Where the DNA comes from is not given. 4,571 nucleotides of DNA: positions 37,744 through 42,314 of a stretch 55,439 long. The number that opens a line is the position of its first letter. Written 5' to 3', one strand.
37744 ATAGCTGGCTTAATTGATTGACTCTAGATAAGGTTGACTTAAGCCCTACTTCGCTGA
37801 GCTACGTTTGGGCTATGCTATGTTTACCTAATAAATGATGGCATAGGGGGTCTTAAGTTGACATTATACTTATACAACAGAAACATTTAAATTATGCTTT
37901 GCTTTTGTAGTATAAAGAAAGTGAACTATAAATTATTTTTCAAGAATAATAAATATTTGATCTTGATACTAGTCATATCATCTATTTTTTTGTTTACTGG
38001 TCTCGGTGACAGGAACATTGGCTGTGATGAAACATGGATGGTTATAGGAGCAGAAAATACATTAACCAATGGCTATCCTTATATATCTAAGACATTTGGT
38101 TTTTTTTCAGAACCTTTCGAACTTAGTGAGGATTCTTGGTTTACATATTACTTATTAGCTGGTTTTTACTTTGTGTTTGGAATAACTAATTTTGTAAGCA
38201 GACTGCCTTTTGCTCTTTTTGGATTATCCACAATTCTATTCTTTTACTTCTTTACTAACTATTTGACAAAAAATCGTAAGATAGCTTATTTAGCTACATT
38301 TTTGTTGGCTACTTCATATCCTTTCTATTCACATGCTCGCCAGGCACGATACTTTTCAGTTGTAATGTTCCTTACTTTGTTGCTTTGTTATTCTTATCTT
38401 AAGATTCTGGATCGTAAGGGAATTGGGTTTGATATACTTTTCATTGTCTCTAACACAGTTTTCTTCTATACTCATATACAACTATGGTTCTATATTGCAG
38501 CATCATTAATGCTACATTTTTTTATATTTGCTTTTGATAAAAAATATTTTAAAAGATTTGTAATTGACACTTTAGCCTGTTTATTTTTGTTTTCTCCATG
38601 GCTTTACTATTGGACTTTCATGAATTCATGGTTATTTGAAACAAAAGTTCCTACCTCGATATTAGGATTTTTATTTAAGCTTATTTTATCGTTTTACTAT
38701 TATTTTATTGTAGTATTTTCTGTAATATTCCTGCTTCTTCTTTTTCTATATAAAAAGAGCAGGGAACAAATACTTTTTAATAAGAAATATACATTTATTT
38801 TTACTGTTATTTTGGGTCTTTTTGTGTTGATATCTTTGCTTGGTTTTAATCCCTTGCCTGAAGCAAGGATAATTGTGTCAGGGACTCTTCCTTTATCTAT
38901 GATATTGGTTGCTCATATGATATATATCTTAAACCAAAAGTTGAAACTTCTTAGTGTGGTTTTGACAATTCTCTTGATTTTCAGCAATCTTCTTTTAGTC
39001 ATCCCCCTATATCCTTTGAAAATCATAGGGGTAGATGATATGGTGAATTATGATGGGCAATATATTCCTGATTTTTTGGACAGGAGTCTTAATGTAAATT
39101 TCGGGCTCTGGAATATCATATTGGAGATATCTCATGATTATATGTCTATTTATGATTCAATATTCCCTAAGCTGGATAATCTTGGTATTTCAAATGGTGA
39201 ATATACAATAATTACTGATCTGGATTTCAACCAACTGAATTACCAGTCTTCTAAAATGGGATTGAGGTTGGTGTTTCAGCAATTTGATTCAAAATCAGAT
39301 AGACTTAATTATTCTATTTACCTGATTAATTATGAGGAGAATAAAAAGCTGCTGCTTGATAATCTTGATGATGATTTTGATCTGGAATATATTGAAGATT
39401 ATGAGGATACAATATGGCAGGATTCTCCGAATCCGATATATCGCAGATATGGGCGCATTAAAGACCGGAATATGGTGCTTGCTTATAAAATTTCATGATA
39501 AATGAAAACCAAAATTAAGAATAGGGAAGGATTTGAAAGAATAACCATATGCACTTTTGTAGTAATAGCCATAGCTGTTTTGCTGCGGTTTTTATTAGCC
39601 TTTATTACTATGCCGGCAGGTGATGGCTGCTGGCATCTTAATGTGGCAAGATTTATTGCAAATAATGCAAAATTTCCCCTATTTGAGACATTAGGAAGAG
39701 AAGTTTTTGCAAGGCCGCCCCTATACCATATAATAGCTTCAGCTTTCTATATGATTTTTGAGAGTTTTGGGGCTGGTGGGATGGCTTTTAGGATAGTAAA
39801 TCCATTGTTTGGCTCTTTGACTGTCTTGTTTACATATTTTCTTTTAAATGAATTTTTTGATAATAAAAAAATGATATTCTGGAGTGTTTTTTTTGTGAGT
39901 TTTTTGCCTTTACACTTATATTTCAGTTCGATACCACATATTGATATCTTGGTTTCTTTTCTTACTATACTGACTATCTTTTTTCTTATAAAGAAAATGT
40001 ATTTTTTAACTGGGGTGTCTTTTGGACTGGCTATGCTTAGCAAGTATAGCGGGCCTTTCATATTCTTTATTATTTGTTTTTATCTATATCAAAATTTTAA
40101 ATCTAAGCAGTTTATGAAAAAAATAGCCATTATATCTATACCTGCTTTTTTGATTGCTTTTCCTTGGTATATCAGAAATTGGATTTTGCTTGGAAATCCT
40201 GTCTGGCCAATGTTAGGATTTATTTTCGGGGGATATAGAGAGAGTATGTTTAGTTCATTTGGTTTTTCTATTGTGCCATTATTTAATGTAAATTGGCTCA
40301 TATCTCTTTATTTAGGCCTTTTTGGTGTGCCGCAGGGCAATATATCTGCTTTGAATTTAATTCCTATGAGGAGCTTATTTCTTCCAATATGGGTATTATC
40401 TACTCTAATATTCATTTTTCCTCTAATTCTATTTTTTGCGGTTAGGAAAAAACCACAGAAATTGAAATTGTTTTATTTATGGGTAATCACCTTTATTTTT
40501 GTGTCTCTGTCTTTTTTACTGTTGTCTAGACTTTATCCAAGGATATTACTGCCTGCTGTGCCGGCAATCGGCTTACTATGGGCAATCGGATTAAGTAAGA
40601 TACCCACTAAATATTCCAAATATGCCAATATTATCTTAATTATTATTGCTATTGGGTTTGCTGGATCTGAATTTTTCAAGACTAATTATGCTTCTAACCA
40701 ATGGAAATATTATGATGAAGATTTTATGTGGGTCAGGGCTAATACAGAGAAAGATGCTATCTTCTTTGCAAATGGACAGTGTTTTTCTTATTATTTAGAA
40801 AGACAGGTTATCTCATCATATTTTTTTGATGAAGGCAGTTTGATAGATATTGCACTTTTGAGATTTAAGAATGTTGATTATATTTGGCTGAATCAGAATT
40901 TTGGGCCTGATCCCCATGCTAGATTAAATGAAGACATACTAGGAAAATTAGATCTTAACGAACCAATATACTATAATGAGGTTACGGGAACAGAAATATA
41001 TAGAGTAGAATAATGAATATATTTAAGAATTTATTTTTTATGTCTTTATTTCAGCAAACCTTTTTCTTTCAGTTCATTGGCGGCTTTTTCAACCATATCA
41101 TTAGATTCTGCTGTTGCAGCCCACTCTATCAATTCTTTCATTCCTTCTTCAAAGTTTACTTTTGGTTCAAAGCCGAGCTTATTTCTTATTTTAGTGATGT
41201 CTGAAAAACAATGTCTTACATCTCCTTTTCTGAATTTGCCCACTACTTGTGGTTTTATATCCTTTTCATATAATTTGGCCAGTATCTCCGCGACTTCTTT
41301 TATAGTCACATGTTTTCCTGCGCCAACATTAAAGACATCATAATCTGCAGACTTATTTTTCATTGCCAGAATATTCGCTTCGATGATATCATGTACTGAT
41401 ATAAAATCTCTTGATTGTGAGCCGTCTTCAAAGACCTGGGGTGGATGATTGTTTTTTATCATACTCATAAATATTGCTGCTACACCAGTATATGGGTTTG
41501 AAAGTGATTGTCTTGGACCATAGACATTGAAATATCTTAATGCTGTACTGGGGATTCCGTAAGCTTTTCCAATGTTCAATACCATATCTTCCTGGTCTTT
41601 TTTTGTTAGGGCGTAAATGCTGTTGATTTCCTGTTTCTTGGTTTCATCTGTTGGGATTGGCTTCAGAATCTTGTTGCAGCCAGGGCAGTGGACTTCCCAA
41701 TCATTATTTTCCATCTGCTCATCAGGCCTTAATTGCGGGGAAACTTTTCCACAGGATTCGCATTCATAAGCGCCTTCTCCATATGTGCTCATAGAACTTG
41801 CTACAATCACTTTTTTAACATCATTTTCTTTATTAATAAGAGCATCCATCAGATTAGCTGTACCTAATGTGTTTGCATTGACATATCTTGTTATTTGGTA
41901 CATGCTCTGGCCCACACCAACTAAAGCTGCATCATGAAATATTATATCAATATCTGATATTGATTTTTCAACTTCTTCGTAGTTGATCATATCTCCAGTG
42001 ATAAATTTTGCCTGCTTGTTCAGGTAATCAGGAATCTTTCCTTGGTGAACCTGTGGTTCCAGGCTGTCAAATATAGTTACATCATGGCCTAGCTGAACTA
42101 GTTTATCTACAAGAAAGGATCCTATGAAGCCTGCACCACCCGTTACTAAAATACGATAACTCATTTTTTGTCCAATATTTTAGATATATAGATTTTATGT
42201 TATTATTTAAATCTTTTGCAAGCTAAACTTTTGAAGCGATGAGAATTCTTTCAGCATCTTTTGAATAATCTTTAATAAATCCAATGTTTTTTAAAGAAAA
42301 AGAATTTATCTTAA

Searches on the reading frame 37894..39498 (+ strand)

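Call 6: search_protein_families(library=pfam, proteins=[window:37894-39498:+], max_evalue=0.001)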
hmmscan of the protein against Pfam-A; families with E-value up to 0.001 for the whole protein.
window:37894-39498:+ (534 aa): 1 family
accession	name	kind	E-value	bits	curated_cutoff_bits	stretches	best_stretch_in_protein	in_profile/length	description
PF13231.12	PMT_2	-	5.6e-05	23.8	26.1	1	83-239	5-160/160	Dolichyl-phosphate-mannose-protein mannosyltransferase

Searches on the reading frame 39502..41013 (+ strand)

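Call 6: search_protein_families(library=pfam, proteins=[window:39502-41013:+], max_evalue=0.001)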
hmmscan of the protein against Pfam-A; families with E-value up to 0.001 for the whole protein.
window:39502-41013:+ (503 aa): 2 families
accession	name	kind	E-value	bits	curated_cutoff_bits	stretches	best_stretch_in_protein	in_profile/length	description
PF13231.12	PMT_2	-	6.2e-08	33.5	26.1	1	71-222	2-157/160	Dolichyl-phosphate-mannose-protein mannosyltransferase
PF02366.24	PMT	-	7.6e-07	29.4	22.7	1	87-224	75-232/245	Dolichyl-phosphate-mannose-protein mannosyltransferase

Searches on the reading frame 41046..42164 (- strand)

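Call 6: search_protein_families(library=pfam, proteins=[window:41046-42164:-], max_evalue=0.001)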
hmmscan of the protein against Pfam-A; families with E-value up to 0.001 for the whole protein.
window:41046-42164:- (372 aa): 9 families
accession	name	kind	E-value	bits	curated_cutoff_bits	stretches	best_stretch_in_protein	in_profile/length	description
PF01370.27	Epimerase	-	9.4e-49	166.4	20.9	2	5-133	1-124/240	NAD dependent epimerase/dehydratase family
PF16363.11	GDP_Man_Dehyd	-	1.4e-46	160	27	2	169-344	138-331/332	GDP-mannose 4,6 dehydratase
PF01073.25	3Beta_HSD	-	1.1e-21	77.6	22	1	6-130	1-122/280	3-beta hydroxysteroid dehydrogenase/isomerase family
PF02719.21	Polysacc_synt_2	-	3.7e-17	62.9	20.2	1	5-124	1-128/293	Polysaccharide biosynthesis protein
PF07993.18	NAD_binding_4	-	7.1e-14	52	20.1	1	7-258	1-252/258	Male sterility protein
PF13460.12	NAD_binding_10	-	2.2e-08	34.7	27.2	1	9-130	1-104/184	NAD(P)H-binding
PF00106.31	adh_short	-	5.1e-06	26.5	26.6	1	5-127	3-139/195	short chain dehydrogenase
PF04321.23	RmlD_sub_bind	-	0.00034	20.2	27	0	4-108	2-88/287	RmlD substrate binding domain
PF05368.20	NmrA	-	0.00055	20.1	27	0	3-94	3-79/298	NmrA-like family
